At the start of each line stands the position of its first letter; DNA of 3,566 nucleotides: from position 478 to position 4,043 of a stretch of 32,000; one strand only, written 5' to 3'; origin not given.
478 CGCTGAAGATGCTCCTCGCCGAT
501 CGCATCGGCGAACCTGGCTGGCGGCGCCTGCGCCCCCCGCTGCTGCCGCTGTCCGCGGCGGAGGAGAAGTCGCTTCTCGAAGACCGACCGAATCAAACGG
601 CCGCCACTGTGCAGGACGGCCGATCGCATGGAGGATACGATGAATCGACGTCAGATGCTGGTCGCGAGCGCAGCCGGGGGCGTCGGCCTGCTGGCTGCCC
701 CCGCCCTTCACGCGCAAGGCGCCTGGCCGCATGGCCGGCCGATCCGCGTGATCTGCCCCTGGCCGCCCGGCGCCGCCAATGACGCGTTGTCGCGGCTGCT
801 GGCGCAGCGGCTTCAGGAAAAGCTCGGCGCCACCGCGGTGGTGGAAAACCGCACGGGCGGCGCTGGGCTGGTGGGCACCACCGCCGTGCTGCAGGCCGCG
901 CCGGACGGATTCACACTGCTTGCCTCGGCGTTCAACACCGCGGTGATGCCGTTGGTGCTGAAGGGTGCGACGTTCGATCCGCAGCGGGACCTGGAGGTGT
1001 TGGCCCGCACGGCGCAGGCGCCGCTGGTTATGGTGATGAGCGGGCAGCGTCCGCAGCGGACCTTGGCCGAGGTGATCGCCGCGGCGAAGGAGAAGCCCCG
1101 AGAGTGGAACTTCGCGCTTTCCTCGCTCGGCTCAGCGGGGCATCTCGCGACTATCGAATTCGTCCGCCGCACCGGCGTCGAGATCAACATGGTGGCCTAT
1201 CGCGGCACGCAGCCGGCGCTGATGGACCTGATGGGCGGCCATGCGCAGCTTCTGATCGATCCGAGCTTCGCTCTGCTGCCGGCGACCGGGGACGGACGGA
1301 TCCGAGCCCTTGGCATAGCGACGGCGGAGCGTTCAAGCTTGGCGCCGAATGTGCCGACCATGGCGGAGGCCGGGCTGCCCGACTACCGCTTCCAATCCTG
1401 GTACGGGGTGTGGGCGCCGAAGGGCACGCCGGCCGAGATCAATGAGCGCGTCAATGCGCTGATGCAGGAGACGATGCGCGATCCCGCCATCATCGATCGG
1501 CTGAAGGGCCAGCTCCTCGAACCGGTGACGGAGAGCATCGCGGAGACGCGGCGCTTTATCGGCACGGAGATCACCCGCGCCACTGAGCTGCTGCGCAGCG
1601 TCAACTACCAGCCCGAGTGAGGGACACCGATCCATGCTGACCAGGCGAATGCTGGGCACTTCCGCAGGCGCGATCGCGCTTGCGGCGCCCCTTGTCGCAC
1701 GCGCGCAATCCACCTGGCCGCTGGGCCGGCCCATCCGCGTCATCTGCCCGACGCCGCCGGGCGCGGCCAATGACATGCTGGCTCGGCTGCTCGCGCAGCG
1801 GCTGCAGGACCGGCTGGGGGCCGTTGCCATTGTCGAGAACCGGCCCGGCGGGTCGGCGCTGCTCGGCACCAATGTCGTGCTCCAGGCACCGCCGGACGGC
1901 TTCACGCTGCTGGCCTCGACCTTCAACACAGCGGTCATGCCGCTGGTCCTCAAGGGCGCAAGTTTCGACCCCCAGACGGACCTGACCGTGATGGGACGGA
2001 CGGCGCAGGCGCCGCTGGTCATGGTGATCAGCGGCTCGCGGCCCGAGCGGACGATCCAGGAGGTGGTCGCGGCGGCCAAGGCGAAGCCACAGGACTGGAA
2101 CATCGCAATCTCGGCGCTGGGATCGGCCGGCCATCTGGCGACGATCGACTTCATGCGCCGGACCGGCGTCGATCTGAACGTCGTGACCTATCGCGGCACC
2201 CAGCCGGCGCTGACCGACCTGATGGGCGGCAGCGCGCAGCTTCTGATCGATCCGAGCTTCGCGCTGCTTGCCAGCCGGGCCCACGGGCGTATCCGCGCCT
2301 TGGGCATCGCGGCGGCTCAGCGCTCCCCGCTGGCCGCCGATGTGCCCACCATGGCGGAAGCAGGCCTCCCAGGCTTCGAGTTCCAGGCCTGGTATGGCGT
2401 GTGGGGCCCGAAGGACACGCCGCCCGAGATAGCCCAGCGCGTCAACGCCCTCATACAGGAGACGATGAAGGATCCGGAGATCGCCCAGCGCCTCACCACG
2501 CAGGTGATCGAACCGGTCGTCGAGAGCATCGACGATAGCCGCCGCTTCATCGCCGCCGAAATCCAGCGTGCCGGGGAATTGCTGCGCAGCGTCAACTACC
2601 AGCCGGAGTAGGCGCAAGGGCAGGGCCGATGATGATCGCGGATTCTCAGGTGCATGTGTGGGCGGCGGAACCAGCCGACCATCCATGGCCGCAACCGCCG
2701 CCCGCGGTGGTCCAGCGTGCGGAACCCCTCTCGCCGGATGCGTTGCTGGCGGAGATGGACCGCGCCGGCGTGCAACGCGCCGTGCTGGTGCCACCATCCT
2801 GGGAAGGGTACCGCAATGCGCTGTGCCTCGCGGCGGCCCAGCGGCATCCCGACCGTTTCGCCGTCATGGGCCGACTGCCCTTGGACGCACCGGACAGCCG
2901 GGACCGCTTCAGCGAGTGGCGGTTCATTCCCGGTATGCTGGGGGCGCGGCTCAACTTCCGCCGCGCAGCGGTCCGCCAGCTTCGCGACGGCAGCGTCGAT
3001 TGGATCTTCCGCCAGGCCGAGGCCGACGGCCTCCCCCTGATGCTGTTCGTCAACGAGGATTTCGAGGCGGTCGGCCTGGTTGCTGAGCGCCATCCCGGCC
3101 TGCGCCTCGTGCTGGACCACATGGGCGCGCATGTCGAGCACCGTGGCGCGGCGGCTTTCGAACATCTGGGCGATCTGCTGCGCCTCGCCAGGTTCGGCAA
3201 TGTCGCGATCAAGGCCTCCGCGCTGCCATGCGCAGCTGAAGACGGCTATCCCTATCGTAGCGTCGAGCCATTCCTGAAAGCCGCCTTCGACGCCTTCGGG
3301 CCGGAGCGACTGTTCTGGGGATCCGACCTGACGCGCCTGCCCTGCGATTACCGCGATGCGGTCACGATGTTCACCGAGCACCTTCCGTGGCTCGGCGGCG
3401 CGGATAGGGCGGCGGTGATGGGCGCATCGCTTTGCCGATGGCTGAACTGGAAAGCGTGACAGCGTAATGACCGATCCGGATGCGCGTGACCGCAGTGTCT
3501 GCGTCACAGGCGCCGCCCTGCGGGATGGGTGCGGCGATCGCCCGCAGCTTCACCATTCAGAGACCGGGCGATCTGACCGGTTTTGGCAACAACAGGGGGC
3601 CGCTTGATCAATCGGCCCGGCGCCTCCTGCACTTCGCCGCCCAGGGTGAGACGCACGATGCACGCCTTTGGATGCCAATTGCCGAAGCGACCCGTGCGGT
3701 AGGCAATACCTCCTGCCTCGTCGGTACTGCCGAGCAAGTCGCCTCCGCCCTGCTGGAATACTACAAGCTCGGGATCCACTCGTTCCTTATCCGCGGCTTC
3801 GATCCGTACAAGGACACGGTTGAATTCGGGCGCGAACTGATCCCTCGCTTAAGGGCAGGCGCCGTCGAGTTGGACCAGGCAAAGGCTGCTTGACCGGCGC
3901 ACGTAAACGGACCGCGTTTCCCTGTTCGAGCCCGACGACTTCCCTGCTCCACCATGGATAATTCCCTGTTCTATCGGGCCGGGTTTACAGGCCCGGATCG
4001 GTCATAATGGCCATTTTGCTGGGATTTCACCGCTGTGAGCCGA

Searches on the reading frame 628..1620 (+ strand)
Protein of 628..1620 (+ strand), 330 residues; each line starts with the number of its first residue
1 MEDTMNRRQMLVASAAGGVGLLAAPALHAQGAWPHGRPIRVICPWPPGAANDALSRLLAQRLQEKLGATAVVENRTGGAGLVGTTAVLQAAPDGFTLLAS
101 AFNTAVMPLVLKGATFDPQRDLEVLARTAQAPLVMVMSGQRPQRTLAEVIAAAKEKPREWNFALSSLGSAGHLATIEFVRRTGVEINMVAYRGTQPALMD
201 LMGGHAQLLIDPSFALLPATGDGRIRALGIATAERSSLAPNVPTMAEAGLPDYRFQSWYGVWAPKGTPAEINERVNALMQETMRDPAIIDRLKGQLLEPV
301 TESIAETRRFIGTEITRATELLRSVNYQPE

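Call 12: search_protein_families(library=pfam, proteins=[window:628-1620:+], max_evalue=0.001)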
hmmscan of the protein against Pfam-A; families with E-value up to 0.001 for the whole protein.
window:628-1620:+ (330 aa): 1 family
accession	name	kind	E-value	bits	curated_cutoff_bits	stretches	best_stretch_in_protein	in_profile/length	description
PF03401.19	TctC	-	1.7e-54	185.7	27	1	55-326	2-273/274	Tripartite tricarboxylate transporter family receptor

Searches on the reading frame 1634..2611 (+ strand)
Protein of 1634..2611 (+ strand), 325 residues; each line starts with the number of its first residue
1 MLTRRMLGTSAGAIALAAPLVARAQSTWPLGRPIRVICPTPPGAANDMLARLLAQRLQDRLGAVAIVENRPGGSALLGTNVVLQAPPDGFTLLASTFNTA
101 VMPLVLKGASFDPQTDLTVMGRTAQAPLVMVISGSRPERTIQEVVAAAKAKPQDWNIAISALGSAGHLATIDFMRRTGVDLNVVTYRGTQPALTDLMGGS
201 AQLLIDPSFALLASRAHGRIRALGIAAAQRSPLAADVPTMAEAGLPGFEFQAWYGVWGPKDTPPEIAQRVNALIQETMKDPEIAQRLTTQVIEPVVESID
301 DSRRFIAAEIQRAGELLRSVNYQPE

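Call 12: search_protein_families(library=pfam, proteins=[window:1634-2611:+], max_evalue=0.001)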
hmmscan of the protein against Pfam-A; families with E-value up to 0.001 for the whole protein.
window:1634-2611:+ (325 aa): 1 family
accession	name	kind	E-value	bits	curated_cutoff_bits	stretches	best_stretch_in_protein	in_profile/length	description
PF03401.19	TctC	-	2.5e-50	172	27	1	50-321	2-273/274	Tripartite tricarboxylate transporter family receptor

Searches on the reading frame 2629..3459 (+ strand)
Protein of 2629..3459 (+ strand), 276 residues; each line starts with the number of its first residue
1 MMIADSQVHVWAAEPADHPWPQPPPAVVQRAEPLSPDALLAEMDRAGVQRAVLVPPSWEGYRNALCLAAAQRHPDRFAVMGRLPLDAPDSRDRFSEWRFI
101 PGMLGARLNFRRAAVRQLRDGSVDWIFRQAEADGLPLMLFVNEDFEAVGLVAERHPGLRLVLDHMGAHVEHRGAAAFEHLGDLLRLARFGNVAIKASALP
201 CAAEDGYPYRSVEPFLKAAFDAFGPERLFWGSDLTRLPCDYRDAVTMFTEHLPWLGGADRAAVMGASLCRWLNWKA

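Call 12: search_protein_families(library=pfam, proteins=[window:2629-3459:+], max_evalue=0.001)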
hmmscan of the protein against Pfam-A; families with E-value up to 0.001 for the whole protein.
window:2629-3459:+ (276 aa): 1 family
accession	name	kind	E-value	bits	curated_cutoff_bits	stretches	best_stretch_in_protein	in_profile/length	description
PF04909.20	Amidohydro_2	-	1.5e-22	81.1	26.4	1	5-233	2-246/289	Amidohydrolase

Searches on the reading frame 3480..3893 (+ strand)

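Call 12: search_protein_families(library=pfam, proteins=[window:3480-3893:+], max_evalue=0.001)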
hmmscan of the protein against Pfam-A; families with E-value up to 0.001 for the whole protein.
window:3480-3893:+ (137 aa): 1 family
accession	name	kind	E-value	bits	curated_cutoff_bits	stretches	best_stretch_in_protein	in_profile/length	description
PF00296.26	Bac_luciferase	-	1.9e-06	27.9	27.9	1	45-100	257-313/314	Luciferase-like monooxygenase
